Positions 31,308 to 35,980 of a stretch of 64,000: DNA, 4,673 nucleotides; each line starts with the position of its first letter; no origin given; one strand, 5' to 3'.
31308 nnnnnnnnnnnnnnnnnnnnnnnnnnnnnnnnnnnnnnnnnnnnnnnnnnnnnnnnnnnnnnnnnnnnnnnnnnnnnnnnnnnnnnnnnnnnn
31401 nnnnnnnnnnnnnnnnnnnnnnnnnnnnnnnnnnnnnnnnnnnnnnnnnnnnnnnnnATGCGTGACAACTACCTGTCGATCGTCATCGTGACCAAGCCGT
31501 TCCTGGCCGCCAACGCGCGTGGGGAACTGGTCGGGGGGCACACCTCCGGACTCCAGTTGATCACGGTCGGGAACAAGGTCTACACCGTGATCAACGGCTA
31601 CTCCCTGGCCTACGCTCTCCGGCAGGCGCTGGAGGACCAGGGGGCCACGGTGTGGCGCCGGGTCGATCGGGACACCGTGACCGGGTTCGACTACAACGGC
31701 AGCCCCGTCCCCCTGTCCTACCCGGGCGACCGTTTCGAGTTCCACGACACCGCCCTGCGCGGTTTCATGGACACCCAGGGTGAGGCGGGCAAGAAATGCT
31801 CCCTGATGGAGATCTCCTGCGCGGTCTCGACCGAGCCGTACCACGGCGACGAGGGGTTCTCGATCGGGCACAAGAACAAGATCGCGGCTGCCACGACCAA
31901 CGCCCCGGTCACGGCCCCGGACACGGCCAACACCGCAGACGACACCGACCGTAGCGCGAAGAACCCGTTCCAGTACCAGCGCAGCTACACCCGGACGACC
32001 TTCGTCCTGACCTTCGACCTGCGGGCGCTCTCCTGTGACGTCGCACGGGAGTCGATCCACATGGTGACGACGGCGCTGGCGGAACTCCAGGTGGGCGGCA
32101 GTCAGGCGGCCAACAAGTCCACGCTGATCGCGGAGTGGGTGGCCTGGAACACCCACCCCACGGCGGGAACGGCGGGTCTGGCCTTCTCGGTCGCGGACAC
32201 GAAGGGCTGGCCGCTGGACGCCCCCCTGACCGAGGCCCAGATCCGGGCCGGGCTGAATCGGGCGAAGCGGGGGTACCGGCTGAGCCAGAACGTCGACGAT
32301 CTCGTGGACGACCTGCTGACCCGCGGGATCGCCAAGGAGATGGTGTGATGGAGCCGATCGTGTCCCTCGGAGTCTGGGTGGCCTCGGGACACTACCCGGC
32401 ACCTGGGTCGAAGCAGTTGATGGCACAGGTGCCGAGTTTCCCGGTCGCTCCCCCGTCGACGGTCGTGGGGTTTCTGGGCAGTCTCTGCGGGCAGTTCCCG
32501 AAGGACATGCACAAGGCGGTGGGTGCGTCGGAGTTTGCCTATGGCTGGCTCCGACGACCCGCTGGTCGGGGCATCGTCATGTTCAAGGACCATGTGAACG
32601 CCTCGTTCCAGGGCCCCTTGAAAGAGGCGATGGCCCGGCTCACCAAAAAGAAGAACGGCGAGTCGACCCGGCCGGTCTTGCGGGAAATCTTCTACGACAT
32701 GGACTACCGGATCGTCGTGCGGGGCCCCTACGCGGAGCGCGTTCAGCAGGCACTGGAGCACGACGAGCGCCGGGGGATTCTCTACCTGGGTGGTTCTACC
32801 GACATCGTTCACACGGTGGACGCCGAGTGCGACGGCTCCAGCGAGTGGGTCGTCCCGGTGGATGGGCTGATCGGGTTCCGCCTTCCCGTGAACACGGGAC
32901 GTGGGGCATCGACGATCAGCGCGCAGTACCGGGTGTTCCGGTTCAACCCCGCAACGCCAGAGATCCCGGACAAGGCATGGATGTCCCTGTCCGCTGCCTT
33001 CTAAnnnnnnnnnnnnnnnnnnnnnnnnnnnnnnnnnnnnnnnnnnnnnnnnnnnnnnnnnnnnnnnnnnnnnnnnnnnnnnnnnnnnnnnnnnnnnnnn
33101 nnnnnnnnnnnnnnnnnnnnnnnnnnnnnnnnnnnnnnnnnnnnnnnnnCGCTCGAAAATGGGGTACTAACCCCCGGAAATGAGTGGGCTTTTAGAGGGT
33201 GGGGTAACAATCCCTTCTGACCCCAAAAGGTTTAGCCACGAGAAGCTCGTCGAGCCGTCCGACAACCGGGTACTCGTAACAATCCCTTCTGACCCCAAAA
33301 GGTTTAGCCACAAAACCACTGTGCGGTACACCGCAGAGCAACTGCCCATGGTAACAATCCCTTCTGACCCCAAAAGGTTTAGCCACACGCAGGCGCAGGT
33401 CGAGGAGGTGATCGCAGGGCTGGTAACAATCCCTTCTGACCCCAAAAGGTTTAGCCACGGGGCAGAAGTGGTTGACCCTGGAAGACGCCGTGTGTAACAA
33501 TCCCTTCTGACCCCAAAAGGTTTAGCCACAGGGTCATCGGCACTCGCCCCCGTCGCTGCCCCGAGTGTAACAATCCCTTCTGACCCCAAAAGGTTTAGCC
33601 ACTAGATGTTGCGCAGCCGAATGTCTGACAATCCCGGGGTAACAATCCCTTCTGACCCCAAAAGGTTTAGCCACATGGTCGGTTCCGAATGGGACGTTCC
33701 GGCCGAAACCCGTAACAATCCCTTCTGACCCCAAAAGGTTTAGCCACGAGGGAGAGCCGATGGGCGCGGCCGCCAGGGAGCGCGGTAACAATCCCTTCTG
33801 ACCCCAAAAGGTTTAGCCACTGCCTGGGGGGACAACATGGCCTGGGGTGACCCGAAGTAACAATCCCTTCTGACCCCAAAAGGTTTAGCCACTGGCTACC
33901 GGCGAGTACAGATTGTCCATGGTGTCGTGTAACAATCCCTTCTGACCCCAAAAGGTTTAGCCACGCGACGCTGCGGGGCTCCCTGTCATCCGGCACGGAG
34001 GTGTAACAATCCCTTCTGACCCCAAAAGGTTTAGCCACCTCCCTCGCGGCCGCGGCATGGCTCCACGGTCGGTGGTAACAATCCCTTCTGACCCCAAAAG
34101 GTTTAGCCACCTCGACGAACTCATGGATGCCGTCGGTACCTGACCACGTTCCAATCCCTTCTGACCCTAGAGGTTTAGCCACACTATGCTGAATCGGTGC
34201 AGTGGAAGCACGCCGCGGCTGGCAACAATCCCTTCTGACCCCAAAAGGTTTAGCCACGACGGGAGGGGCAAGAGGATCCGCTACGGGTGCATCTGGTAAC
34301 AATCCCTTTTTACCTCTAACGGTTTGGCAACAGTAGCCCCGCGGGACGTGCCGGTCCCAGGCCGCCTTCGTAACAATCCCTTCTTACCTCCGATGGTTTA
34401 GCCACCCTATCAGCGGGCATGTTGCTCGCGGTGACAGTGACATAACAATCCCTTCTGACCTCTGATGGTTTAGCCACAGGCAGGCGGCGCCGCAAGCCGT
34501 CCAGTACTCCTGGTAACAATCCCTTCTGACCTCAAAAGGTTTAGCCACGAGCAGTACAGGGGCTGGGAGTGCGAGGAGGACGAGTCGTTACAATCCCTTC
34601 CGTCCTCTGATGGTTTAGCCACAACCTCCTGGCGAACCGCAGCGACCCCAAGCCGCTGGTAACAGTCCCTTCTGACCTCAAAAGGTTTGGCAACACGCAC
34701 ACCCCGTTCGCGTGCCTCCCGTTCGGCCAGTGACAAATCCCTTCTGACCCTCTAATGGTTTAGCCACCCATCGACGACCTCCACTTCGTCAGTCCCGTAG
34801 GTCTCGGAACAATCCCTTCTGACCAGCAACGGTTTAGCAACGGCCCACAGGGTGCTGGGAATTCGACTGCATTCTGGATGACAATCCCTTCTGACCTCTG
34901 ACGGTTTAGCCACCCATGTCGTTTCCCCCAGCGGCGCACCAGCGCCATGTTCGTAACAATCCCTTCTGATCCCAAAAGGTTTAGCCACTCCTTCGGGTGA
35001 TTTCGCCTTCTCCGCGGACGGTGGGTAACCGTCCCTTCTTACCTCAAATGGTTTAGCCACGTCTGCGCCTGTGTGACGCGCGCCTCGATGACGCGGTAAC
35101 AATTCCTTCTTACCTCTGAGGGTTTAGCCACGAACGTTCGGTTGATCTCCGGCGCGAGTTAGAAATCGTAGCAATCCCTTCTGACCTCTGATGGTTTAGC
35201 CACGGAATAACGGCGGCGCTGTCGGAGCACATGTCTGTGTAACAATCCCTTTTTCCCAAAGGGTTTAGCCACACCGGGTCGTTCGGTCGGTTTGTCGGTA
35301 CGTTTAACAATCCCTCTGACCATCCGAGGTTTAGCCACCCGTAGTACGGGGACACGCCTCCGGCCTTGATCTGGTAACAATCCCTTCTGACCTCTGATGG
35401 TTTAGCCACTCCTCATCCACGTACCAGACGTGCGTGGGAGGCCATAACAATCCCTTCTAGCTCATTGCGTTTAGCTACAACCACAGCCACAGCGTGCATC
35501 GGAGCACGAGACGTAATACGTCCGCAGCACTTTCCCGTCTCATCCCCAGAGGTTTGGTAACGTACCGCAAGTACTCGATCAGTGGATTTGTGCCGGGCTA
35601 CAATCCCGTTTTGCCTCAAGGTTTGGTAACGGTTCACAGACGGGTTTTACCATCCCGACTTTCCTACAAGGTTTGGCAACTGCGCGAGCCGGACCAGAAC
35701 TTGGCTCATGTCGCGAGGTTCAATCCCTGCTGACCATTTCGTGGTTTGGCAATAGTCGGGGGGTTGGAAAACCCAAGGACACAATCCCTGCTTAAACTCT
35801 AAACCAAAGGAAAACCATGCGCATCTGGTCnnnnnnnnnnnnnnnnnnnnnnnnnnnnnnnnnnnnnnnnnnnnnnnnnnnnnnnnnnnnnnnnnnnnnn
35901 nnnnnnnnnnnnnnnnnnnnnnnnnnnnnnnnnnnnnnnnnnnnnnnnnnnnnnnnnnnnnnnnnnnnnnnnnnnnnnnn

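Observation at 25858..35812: Adaptation-less type I CRISPR-Cas effector locus flanked by two arrays on a phage-like element, with non-canonical gene order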

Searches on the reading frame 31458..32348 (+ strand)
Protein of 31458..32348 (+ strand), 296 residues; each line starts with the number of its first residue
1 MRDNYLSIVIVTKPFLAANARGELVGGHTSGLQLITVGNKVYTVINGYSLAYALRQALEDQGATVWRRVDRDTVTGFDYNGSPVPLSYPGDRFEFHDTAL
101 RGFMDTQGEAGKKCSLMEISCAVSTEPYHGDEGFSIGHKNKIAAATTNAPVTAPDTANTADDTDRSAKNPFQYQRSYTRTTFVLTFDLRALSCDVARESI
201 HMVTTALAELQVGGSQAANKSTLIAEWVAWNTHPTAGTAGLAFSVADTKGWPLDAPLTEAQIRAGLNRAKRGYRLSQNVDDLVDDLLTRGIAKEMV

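Call 4: search_protein_families(library=pfam, proteins=[window:31458-32348:+], max_evalue=1)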
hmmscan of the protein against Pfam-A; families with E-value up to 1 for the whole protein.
window:31458-32348:+ (296 aa): 0 families

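Call 5: search_protein_families(library=ncbifam, proteins=[window:31458-32348:+], max_evalue=1)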
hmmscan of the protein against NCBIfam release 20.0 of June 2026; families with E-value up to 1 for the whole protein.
window:31458-32348:+ (296 aa): 2 families
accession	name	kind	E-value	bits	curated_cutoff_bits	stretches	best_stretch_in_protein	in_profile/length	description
TIGR01875.1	cas_MJ0381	subfamily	1.3e-09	37.5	67.3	1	18-192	13-179/240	DevR family CRISPR-associated autoregulator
TIGR02585.1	cas_Cst2_DevR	exception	3.1e-07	29.8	72.75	1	17-147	8-135/321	type I-B CRISPR-associated protein Cas7/Cst2/DevR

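Call 6: search_protein_families(library=padloc, proteins=[window:31458-32348:+], max_evalue=1)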
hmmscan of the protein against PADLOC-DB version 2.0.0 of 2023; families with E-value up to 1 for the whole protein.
window:31458-32348:+ (296 aa): 4 families
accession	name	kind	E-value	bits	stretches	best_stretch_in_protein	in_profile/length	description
PDLC01263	Cas7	-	2.7e-11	41.6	1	27-192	15-152/205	CAS-I; effector_G7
PDLC01300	Cas7b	-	4.1e-11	40.8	1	27-179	17-134/266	CAS-I-B; effector_G7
PDLC00960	Cas7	-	3.5e-10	37.5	1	18-192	13-179/240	CRISPR-associated autoregulator DevR family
PDLC00961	Cas7b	-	8.2e-08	29.8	1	17-147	8-135/321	"CRISPR-associated protein Cas7/Cst2/DevR, subtype I-B/TNEAP"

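Call 106: search_solved_structures(query=window:31458-32348:+, max_evalue=0.01)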
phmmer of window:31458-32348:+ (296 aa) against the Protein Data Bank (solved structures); distinct sequences matched with E-value up to 0.01: 1.
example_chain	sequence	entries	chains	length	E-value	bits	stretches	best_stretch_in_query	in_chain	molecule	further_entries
8h67_E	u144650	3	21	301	0.006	19.6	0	6-211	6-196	CRISPR associated protein Cas7 | CRISPR associated protein Cas8 | Fruiting body developmental protein R-like protein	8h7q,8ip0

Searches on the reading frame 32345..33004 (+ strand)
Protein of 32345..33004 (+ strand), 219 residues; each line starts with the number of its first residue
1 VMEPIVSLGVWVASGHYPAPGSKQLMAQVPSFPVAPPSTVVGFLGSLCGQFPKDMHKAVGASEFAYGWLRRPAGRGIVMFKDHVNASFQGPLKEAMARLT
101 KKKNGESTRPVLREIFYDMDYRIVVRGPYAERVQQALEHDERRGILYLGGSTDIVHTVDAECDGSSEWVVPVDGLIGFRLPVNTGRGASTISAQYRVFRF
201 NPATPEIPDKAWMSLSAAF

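Call 4: search_protein_families(library=pfam, proteins=[window:32345-33004:+], max_evalue=1)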
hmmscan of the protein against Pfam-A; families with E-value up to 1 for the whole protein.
window:32345-33004:+ (219 aa): 1 family
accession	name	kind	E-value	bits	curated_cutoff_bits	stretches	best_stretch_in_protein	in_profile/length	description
PF09704.15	Cas_Cas5d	-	0.095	13.1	23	1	31-158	24-151/217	CRISPR-associated protein (Cas_Cas5)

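Call 5: search_protein_families(library=ncbifam, proteins=[window:32345-33004:+], max_evalue=1)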
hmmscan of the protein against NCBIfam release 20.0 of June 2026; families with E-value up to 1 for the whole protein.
window:32345-33004:+ (219 aa): 3 families
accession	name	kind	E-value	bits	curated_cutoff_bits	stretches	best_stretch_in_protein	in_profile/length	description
TIGR01895.1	cas_Cas5t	exception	2.4e-05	24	96.7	1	15-157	13-133/217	type I-B CRISPR-associated protein Cas5b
TIGR02586.1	cas5_cmx5_devS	exception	0.0011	18.7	111.5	1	29-159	21-145/183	type I-MYXAN CRISPR-associated protein Cas5/Cmx5/DevS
TIGR02593.1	CRISPR_cas5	subfamily_domain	0.0011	18.7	17.8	1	30-49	23-42/43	CRISPR-associated protein Cas5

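Call 6: search_protein_families(library=padloc, proteins=[window:32345-33004:+], max_evalue=1)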
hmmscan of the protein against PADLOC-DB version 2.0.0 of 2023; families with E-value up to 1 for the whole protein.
window:32345-33004:+ (219 aa): 11 families
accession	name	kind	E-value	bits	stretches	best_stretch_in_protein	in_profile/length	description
PDLC01306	Cas5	-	1.4e-08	33.2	1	24-163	19-137/174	CAS-I; effector_G5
PDLC02095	Cas5b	-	1.6e-08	32.5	1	31-216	24-198/199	-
PDLC01301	Cas5b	-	6.3e-08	31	1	30-159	22-139/168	CAS-I-B; effector_G5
PDLC01644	Cas5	-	1.5e-06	26.8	1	30-161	23-141/192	CAS-I; effector_G5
PDLC00947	Cas5b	-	6.4e-06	24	1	15-157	13-133/217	"CRISPR-associated protein Cas5, subtype I-B/TNEAP"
PDLC01271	Cas5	-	0.00011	20.3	1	26-157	18-125/170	CAS-I-B; effector_G5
PDLC00950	Cas5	-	0.0003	18.7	1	30-49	23-42/43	CRISPR-associated protein Cas5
PDLC01305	Cas5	-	0.0077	14.3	1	31-151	23-130/174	CAS-I-B; effector_G5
PDLC01197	Cas5b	-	0.02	12.7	1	10-59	10-55/215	CAS-I-B; effector_G5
PDLC01453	Cas5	-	0.021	12.7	1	30-61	25-43/205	CAS-I; effector_G5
PDLC01262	Cas5a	-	0.03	12.6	1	27-46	21-40/168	CAS-I-A; effector_G5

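Call 107: search_solved_structures(query=window:32348-33004:+, max_evalue=0.01)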
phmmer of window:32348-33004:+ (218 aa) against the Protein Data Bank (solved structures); distinct sequences matched with E-value up to 0.01: 1.
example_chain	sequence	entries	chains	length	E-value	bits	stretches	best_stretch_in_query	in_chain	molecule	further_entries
8fcj_A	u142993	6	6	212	0.0001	25.2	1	29-214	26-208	Type I-B CRISPR-associated protein Cas5 | A Type I-B CRISPR-associated protein Cas5 | Nostoc sp. 'Peltigera membranacea cyanobiont' 210A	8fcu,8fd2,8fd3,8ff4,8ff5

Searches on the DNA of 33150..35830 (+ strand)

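Call 24: search_dna_similar(query=window:33150-35830:+, collection=phages, mode=distant, max_evalue=1, max_rows=30)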
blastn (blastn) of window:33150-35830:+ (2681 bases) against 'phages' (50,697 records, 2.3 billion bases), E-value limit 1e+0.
No match.

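Call 95: search_dna_similar(query=window:33150-35830:+, collection=plasmids, mode=distant, max_evalue=1, max_rows=20)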
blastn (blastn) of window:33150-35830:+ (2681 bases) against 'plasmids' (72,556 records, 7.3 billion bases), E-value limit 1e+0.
No match.
